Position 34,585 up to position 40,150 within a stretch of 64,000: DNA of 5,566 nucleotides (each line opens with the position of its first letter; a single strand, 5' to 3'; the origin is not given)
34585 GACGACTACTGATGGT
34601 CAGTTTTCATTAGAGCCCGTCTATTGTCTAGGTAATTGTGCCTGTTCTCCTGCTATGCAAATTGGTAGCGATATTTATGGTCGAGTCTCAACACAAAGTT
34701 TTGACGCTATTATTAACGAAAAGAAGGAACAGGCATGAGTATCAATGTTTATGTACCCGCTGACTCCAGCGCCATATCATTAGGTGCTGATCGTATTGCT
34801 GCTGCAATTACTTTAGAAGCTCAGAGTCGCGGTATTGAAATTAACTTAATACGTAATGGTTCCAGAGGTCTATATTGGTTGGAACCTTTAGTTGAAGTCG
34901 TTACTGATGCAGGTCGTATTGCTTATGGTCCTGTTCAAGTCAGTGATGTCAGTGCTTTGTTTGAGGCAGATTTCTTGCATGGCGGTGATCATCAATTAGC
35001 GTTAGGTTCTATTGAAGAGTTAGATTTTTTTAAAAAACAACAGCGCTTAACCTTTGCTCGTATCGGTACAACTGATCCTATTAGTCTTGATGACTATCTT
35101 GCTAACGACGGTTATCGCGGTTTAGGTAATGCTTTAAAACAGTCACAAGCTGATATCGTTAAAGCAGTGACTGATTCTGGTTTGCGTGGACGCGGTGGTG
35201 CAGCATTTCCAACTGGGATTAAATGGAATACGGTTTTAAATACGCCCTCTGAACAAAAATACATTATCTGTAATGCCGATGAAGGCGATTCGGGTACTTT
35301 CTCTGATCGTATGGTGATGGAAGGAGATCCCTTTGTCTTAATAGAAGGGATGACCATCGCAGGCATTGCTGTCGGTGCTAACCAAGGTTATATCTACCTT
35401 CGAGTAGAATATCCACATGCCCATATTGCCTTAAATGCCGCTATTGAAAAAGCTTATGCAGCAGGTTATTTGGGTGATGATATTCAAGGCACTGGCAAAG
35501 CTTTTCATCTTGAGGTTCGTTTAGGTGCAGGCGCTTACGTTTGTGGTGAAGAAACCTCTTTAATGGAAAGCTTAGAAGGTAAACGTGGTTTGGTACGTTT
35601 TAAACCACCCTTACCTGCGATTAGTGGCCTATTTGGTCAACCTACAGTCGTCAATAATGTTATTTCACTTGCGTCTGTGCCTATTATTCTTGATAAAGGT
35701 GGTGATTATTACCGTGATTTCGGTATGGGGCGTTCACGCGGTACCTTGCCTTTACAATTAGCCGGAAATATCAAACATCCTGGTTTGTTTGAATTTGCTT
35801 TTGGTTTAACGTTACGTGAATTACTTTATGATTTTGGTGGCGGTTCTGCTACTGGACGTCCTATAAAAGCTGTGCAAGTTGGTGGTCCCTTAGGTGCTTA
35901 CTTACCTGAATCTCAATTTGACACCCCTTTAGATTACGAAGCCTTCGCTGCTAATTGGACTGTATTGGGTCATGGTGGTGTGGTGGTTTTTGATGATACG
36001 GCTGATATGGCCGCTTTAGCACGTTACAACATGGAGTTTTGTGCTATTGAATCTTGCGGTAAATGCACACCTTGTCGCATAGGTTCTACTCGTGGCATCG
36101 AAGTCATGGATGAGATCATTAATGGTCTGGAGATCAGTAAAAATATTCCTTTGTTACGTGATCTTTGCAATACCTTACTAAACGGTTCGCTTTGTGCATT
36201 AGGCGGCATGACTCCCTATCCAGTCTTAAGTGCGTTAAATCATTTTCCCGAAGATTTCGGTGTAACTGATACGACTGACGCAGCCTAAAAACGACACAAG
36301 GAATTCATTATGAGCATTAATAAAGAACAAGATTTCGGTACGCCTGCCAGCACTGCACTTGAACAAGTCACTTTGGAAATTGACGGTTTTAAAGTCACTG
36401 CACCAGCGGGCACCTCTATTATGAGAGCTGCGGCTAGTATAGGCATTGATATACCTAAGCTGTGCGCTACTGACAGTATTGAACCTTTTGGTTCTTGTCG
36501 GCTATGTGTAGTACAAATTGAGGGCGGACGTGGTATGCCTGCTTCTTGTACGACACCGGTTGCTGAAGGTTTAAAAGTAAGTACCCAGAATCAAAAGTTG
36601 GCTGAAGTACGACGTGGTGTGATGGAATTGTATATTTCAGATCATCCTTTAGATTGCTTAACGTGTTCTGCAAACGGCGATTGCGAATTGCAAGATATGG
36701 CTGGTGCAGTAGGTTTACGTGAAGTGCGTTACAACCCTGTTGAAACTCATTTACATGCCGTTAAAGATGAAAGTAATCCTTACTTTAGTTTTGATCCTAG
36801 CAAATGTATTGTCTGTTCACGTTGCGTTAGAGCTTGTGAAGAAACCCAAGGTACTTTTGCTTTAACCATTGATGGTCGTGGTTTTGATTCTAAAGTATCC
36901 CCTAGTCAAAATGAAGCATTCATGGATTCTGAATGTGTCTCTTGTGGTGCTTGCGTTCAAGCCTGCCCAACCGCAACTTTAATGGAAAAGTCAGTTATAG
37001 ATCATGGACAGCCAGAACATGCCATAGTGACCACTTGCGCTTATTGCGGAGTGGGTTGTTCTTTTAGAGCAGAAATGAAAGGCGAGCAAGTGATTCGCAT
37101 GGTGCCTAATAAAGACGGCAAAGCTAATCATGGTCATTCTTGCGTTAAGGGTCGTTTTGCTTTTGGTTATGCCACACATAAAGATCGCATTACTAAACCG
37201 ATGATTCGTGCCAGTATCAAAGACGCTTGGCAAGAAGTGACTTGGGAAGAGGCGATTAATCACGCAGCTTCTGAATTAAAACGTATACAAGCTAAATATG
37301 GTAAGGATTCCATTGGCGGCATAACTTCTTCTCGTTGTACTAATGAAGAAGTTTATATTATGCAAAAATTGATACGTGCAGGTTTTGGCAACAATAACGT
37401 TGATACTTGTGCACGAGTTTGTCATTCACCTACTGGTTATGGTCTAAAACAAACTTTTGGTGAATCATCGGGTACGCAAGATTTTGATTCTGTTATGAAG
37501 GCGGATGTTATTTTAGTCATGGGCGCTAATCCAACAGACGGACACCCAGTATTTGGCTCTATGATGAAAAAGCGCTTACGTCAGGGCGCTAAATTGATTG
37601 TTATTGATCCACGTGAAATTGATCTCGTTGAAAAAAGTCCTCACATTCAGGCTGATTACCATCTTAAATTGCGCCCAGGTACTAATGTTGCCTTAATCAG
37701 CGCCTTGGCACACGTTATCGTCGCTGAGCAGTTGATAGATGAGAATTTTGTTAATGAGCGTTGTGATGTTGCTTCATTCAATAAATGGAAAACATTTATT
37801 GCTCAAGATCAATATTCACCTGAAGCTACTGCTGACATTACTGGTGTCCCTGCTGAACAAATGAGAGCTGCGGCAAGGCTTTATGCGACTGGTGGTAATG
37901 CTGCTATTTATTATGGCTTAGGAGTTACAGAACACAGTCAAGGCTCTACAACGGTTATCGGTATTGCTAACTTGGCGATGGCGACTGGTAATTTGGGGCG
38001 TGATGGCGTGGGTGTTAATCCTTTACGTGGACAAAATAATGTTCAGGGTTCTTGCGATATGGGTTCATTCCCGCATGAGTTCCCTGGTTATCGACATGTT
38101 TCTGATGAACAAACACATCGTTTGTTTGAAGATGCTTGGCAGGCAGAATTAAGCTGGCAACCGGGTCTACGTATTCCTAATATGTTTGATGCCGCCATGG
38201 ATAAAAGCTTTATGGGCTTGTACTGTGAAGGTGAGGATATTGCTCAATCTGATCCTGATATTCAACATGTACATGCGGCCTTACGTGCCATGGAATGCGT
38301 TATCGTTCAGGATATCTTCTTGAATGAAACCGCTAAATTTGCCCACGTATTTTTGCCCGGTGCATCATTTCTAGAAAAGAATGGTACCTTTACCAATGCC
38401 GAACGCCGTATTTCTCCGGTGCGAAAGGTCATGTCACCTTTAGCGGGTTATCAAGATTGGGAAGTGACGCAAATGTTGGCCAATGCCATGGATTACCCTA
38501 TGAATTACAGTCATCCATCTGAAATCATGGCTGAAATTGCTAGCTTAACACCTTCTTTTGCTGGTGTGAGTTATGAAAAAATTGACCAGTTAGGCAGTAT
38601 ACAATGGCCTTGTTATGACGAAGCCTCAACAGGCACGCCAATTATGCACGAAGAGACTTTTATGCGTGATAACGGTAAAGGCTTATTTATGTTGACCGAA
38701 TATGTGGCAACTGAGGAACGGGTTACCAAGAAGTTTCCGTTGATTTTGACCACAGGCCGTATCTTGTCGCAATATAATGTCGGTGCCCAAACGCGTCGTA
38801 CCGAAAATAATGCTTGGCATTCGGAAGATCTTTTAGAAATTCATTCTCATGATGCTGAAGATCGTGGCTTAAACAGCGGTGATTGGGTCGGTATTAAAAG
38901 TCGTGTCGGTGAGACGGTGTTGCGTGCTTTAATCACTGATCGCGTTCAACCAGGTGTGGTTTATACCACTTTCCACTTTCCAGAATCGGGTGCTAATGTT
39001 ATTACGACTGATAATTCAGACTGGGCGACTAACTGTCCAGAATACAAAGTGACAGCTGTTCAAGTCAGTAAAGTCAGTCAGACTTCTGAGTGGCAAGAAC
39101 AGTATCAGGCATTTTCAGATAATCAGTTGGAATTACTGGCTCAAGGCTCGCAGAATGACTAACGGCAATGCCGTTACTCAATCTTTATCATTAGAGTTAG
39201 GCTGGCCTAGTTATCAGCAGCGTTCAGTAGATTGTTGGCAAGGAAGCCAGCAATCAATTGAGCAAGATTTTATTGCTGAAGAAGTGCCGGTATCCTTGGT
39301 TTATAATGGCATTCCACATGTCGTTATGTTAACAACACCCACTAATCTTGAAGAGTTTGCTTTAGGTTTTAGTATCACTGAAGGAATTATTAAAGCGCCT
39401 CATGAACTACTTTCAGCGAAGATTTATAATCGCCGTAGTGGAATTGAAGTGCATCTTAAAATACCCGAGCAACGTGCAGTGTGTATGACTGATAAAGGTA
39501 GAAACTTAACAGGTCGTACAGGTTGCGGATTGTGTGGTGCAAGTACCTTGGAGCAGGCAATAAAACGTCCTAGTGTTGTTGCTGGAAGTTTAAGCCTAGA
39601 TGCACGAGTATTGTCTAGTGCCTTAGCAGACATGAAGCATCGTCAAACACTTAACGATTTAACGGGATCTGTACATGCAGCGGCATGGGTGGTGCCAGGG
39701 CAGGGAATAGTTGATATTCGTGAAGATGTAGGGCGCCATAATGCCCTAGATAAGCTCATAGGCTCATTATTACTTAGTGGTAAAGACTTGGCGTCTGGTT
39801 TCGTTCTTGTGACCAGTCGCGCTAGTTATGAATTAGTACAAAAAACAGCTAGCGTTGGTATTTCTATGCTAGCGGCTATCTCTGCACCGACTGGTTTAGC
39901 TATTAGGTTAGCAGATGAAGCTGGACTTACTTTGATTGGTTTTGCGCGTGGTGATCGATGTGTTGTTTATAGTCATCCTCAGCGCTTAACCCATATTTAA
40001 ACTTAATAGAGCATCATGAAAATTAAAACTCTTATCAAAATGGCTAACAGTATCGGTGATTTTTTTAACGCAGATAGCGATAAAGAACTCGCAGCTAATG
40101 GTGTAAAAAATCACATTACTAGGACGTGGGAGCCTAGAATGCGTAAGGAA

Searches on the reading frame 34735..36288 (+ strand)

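Call 34: search_protein_families(library=pfam, proteins=[window:34735-36288:+], max_evalue=0.0001)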
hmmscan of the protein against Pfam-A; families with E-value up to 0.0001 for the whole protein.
window:34735-36288:+ (517 aa): 3 families
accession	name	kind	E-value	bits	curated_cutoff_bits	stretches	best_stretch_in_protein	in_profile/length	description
PF01512.22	Complex1_51K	-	8.6e-43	146.2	31.2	1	145-316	1-149/150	Nuo51 FMN-binding domain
PF10589.14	NADH_4Fe-4S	-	1.2e-25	89.6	23.5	1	428-508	2-82/85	NADH-ubiquinone oxidoreductase-F iron-sulfur binding region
PF10531.15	SLBB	-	9.3e-05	22.6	27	0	341-385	3-50/55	SLBB domain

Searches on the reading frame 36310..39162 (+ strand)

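Call 35: search_protein_families(library=pfam, proteins=[window:36310-39162:+], max_evalue=0.0001)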
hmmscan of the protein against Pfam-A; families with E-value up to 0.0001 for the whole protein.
window:36310-39162:+ (950 aa): 10 families
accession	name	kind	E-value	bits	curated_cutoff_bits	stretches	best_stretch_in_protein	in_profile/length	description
PF00384.28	Molybdopterin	-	1.7e-69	235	24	1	293-724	1-351/353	Molybdopterin oxidoreductase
PF01568.27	Molydop_binding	-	1.6e-28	99.3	26.8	1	811-916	1-110/110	Molydopterin dinucleotide binding domain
PF13510.11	Fer2_4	-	5.1e-24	84.6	22.8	1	19-94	3-81/82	2Fe-2S iron-sulfur cluster binding domain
PF10588.14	NADH-G_4Fe-4S_3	-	4.5e-17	61.7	27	1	101-140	1-40/40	NADH-ubiquinone oxidoreductase-G iron-sulfur binding region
PF04879.21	Molybdop_Fe4S4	-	9.9e-16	57.9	22.7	1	238-287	3-52/55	Molybdopterin oxidoreductase Fe4S4 domain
PF12838.12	Fer4_7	-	8e-08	33.1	27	1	165-222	1-51/52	4Fe-4S dicluster domain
PF14697.11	Fer4_21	-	1.6e-06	28.6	35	1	162-222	4-54/59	4Fe-4S dicluster domain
PF00037.32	Fer4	-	5.1e-06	26.5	21.1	1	207-222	6-21/24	4Fe-4S binding domain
PF22117.2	Fer4_Nqo3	-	1.2e-05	25.8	27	1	160-224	5-66/67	NADH-quinone oxidoreductase subunit 3, ferredoxin-like domain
PF13237.11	Fer4_10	-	2.2e-05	24.7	25.5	1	161-220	4-53/53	4Fe-4S dicluster domain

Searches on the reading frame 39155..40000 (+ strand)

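Call 35: search_protein_families(library=pfam, proteins=[window:39155-40000:+], max_evalue=0.0001)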
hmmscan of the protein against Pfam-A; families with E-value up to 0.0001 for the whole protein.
window:39155-40000:+ (281 aa): 1 family
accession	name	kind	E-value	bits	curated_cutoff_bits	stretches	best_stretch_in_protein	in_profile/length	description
PF02634.21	FdhD-NarQ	-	1.1e-75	254.9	27.2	1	41-278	1-236/237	FdhD/NarQ family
